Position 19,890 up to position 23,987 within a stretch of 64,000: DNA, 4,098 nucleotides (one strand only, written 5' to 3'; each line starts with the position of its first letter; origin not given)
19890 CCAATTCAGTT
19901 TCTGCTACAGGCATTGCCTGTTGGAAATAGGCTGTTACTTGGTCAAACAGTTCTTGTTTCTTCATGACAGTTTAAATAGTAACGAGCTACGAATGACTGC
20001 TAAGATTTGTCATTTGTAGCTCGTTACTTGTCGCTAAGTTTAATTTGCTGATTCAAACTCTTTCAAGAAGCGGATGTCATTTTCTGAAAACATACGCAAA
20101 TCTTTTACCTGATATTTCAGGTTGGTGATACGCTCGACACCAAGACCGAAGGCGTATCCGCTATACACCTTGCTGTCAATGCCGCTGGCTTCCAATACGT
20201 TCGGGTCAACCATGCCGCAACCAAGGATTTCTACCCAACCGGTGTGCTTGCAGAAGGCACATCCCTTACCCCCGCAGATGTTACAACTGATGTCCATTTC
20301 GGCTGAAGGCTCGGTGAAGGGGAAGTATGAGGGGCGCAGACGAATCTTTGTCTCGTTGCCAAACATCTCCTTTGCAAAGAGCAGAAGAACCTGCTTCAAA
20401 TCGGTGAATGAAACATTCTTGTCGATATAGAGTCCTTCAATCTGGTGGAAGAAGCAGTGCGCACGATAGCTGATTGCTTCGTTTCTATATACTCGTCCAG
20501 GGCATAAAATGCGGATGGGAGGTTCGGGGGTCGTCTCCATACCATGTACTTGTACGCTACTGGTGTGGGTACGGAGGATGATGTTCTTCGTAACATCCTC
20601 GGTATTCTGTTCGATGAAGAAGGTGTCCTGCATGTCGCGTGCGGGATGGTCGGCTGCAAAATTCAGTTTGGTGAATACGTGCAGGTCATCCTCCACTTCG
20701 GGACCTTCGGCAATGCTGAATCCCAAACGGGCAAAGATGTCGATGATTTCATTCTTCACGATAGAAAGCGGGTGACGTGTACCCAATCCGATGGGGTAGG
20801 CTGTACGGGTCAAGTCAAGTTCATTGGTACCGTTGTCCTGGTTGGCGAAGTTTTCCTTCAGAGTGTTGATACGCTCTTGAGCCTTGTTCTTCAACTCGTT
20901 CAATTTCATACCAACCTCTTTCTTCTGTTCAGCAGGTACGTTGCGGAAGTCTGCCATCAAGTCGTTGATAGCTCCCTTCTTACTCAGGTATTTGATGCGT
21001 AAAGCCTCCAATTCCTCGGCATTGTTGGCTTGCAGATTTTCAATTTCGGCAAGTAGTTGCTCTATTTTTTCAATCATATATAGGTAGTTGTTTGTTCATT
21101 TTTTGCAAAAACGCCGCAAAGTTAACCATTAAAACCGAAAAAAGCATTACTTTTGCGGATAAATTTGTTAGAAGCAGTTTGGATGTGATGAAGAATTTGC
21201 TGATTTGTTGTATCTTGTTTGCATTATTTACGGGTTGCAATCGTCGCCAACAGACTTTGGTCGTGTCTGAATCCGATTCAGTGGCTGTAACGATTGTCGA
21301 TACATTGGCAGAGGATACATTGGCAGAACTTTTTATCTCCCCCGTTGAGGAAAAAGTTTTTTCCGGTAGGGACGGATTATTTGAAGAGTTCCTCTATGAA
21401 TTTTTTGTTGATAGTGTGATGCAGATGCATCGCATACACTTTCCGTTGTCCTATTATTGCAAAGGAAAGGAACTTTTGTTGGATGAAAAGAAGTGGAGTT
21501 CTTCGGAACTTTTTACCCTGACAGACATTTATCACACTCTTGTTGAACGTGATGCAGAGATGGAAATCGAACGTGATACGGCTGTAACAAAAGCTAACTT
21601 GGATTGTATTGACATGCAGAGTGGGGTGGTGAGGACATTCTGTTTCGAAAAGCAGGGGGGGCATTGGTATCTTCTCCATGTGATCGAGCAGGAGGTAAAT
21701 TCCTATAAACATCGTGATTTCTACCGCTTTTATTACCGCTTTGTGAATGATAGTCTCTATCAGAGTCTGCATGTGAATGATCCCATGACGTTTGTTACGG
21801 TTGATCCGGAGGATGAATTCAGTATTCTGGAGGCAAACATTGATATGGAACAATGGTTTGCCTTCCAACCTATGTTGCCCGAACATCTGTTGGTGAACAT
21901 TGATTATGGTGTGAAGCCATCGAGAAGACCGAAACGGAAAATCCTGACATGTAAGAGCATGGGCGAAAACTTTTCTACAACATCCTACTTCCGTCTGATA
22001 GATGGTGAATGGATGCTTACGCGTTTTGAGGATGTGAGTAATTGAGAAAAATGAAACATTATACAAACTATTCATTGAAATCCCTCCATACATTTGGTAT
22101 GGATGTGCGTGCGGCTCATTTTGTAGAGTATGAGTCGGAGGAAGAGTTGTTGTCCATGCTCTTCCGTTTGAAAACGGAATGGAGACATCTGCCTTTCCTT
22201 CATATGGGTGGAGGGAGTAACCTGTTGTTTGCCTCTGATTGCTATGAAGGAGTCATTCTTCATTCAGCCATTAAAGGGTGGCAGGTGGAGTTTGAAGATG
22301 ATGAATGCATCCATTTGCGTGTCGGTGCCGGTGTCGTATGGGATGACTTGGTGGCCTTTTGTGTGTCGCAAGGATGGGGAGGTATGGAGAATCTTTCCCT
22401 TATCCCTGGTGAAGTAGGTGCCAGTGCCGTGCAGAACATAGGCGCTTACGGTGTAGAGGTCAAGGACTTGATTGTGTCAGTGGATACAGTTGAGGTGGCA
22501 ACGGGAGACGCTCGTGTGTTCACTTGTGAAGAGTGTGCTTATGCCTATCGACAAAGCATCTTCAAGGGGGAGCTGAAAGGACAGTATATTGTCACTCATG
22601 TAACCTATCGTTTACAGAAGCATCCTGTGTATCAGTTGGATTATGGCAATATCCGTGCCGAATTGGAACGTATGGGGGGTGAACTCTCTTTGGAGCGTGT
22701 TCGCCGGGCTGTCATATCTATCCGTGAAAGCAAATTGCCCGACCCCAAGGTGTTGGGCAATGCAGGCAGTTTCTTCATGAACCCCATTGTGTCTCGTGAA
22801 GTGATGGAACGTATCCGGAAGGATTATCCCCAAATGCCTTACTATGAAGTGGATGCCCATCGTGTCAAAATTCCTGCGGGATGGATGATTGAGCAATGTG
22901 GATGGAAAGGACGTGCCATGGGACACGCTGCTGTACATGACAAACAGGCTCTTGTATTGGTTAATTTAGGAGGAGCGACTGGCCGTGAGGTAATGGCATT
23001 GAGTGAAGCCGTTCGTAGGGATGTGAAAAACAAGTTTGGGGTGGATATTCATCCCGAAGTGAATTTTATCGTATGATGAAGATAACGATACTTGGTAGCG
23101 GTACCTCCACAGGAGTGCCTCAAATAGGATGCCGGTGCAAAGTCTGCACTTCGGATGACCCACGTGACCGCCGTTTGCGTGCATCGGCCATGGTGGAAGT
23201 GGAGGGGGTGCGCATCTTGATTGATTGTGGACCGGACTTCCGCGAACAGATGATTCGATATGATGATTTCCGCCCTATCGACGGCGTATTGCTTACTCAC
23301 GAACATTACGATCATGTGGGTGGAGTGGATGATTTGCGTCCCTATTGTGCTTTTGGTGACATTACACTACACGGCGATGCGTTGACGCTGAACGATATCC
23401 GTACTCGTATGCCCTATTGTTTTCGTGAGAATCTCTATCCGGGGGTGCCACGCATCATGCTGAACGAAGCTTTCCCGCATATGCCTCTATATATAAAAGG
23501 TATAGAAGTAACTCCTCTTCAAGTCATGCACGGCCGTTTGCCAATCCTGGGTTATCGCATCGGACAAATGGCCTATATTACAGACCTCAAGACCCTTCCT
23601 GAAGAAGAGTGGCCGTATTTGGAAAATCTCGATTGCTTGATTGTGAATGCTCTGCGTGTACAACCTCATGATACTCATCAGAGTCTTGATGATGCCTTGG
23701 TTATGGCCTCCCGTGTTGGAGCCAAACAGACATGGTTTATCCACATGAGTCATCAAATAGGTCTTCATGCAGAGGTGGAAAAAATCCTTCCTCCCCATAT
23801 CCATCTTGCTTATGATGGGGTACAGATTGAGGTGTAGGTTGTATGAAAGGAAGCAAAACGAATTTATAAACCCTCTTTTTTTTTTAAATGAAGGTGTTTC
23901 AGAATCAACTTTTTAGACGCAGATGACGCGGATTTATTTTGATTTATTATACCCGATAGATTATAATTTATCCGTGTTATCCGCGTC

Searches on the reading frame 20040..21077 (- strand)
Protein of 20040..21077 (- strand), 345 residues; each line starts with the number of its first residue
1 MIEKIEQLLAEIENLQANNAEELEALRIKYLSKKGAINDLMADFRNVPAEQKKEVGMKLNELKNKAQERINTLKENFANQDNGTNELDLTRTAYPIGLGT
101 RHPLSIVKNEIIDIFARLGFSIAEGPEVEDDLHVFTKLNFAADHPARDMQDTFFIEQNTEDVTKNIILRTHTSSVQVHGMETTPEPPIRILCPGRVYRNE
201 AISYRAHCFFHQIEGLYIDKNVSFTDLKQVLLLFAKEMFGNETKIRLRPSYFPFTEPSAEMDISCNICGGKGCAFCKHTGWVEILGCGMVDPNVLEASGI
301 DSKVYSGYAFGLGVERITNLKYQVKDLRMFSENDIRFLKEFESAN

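Call 5: search_protein_families(library=pfam, proteins=[window:20040-21077:-], max_evalue=0.001)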
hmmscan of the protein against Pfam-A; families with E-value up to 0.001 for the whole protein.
window:20040-21077:- (345 aa): 2 families
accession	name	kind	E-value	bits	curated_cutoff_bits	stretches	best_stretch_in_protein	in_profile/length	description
PF01409.25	tRNA-synt_2d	-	9.5e-95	317.2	19.8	1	88-341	3-246/246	tRNA synthetases class II core domain (F)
PF02912.23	Phe_tRNA-synt_N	-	4.8e-19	68.5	22.3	1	19-80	2-63/69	Aminoacyl tRNA synthetase class II, N-terminal domain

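Call 107: list_cluster_members(proteins=[window:20040-21077:-, window:22042-23076:+, window:29067-29942:-])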
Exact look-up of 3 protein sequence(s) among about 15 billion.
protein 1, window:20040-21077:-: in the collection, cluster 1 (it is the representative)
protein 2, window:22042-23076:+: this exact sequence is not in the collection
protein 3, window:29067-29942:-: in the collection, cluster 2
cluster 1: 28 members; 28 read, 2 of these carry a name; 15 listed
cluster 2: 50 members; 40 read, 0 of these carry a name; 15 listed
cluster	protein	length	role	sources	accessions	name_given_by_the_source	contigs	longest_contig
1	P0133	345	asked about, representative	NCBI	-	-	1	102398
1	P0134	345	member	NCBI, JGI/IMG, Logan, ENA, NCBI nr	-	-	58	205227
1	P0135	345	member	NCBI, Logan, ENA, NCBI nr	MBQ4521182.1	MAG: phenylalanine--tRNA ligase subunit alpha [Bacteroidaceae bacterium] | phenylalanine--tRNA ligase subunit alpha [Bacteroidaceae bacterium]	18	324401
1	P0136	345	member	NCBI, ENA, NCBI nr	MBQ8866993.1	MAG: phenylalanine--tRNA ligase subunit alpha [Bacteroidaceae bacterium] | phenylalanine--tRNA ligase subunit alpha [Bacteroidaceae bacterium]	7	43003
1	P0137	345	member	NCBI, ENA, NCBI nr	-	-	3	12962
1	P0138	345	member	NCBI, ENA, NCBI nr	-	-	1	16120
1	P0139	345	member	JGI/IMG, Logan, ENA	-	-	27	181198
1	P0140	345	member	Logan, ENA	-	-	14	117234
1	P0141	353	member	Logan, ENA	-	-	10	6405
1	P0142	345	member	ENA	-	-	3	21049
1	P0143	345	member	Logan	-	-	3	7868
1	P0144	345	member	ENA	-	-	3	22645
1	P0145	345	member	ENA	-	-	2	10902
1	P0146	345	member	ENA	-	-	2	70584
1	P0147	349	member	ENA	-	-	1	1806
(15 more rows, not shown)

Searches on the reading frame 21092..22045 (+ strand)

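Call 5: search_protein_families(library=pfam, proteins=[window:21092-22045:+], max_evalue=0.001)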
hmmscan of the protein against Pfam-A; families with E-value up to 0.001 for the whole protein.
window:21092-22045:+ (317 aa): 1 family
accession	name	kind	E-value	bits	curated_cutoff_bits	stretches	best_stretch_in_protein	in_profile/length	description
PF14254.12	DUF4348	-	4.9e-65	219.6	27.2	1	87-314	3-230/230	Domain of unknown function (DUF4348)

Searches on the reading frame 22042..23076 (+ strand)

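Call 5: search_protein_families(library=pfam, proteins=[window:22042-23076:+], max_evalue=0.001)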
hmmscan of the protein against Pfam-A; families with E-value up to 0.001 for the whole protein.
window:22042-23076:+ (344 aa): 2 families
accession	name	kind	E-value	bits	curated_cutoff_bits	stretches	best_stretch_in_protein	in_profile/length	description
PF02873.21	MurB_C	-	1.8e-29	102.3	27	1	220-343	2-99/99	UDP-N-acetylenolpyruvoylglucosamine reductase, C-terminal domain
PF01565.28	FAD_binding_4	-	7.8e-19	68.2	26.4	1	25-157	2-135/139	FAD binding domain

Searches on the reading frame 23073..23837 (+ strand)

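Call 5: search_protein_families(library=pfam, proteins=[window:23073-23837:+], max_evalue=0.001)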
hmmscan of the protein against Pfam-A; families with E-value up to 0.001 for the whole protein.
window:23073-23837:+ (254 aa): 3 families
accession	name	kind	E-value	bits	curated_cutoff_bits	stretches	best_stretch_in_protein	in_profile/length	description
PF12706.13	Lactamase_B_2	-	3.2e-43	148.1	27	1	47-225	2-200/200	Beta-lactamase superfamily domain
PF00753.33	Lactamase_B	-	1.1e-11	45.4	22.7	1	38-101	8-76/196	Metallo-beta-lactamase superfamily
PF23023.1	Anti-Pycsar_Apyc1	-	1.2e-05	25.4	50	1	37-88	21-73/250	Anti-Pycsar protein Apyc1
